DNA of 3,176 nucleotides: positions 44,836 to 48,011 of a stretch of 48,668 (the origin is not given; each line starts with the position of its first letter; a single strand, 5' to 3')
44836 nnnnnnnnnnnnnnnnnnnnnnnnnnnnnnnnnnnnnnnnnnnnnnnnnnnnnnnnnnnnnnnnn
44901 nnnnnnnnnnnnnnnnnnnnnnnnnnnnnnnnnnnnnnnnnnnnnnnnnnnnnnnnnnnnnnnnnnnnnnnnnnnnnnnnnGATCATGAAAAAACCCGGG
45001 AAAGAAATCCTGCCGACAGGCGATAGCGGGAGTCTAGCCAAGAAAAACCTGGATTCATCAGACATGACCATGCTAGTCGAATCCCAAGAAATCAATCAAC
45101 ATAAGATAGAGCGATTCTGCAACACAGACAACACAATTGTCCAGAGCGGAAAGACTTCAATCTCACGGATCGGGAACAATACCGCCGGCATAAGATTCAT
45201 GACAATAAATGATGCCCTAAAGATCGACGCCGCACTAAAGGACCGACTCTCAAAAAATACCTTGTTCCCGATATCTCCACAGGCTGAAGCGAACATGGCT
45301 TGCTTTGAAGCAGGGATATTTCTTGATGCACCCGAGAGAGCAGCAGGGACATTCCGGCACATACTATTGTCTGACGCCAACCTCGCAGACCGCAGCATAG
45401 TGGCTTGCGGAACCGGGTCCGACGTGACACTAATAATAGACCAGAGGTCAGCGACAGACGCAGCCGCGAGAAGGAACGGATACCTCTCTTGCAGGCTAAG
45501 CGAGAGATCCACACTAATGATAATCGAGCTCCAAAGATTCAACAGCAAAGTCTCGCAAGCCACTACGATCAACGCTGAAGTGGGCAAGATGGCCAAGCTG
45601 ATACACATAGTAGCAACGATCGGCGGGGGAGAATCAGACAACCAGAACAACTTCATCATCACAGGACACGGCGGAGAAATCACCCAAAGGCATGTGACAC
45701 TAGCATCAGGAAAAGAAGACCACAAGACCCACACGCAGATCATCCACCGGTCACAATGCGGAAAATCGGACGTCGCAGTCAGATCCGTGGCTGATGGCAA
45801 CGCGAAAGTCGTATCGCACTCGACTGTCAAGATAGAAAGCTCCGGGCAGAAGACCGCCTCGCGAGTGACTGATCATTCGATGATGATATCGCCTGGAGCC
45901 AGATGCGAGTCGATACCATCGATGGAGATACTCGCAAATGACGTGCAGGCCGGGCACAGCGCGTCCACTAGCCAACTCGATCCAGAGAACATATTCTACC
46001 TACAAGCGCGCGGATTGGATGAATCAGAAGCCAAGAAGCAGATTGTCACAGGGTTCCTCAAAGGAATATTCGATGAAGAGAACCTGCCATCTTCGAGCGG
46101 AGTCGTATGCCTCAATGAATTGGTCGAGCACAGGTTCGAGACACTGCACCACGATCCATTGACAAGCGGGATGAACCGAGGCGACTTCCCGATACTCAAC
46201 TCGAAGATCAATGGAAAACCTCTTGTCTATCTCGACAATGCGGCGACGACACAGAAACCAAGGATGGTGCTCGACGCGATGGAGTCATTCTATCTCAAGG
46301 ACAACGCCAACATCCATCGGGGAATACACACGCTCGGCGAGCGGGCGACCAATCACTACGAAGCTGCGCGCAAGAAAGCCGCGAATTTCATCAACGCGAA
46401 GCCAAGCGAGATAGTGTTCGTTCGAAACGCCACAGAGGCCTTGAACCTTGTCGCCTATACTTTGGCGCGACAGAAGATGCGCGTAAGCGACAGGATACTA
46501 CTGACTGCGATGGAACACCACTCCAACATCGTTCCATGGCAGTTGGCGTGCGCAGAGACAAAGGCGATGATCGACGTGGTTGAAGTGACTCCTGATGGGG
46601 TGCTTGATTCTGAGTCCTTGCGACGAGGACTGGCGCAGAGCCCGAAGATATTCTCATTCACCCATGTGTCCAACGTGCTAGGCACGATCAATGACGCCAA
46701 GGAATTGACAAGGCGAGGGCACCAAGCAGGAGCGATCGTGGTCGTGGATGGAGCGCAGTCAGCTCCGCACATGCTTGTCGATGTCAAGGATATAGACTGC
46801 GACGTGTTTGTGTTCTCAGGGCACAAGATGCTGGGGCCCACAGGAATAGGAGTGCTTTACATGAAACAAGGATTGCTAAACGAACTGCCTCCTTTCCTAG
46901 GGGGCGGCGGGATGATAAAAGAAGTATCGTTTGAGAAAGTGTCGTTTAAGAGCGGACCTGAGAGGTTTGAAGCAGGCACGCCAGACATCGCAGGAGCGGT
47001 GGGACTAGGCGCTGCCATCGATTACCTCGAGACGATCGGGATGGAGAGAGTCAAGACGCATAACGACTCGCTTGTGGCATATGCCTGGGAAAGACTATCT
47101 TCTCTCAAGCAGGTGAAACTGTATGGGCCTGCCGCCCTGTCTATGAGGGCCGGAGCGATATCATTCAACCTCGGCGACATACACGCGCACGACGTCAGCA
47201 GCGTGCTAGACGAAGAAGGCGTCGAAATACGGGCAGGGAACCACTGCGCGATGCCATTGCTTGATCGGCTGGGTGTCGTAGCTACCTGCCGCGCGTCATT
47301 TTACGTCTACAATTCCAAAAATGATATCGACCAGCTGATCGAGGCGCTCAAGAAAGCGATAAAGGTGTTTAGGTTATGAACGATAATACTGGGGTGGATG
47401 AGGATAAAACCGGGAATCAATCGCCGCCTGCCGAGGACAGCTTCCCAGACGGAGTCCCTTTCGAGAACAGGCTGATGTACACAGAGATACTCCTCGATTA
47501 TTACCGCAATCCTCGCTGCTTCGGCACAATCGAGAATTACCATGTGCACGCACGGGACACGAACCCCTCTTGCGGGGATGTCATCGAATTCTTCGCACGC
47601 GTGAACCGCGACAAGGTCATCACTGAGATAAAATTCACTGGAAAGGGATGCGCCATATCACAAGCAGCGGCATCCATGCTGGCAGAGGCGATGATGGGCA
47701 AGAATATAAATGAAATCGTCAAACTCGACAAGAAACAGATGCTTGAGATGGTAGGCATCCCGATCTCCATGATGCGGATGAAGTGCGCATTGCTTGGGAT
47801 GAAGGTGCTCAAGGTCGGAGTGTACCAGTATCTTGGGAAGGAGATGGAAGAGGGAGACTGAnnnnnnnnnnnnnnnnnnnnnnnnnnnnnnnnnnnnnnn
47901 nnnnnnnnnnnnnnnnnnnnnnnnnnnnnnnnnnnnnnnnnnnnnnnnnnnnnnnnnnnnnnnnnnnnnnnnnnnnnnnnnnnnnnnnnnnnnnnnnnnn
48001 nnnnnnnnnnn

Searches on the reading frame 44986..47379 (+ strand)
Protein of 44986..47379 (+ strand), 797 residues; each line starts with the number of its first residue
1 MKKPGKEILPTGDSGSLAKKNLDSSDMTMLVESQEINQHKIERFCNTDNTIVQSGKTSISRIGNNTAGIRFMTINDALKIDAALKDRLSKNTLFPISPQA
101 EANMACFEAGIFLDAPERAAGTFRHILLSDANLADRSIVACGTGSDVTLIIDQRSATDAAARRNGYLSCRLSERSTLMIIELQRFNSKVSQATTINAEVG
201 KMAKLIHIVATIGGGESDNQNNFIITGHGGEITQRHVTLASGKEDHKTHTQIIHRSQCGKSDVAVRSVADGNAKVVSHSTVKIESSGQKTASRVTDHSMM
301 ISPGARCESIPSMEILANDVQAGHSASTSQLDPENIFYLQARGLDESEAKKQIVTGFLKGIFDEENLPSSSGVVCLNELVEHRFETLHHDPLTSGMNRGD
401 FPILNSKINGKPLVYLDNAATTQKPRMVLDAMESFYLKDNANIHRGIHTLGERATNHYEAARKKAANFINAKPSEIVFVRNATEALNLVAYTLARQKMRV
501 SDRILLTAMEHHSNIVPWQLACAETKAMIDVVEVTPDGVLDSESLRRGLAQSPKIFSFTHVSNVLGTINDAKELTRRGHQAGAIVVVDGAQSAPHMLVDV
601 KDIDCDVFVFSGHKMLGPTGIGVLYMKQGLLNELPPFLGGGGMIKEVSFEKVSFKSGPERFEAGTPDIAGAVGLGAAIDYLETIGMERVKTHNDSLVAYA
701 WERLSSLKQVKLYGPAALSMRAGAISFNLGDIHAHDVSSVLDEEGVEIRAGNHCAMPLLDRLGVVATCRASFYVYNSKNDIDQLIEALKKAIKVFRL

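Call 83: search_protein_families(library=pfam, proteins=[window:44986-47379:+], max_evalue=0.00001)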
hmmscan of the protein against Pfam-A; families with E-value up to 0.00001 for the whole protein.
window:44986-47379:+ (797 aa): 3 families
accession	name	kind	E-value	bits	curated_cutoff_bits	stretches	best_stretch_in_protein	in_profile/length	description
PF00266.25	Aminotran_5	-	8.2e-144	479.6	21.5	1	414-784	1-371/371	Aminotransferase class-V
PF01458.23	SUFBD_core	-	7.4e-48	163.4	27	1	132-357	9-232/232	SUF system FeS cluster assembly, SufBD core domain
PF01053.26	Cys_Met_Meta_PP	-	9.9e-07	28.1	27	0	533-617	118-201/381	Cys/Met metabolism PLP-dependent enzyme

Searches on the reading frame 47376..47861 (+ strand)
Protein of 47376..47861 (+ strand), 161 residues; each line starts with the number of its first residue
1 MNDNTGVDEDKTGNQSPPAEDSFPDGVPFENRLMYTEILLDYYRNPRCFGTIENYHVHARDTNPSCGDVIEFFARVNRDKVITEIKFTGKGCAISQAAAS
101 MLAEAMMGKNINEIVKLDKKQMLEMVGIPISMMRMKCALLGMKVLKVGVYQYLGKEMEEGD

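Call 83: search_protein_families(library=pfam, proteins=[window:47376-47861:+], max_evalue=0.00001)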
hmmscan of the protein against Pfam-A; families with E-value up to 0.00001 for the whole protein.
window:47376-47861:+ (161 aa): 1 family
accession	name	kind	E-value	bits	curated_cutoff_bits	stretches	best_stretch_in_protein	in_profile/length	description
PF01592.21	NifU_N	-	3.1e-27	95.7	22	1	34-157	1-125/127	NifU-like N terminal domain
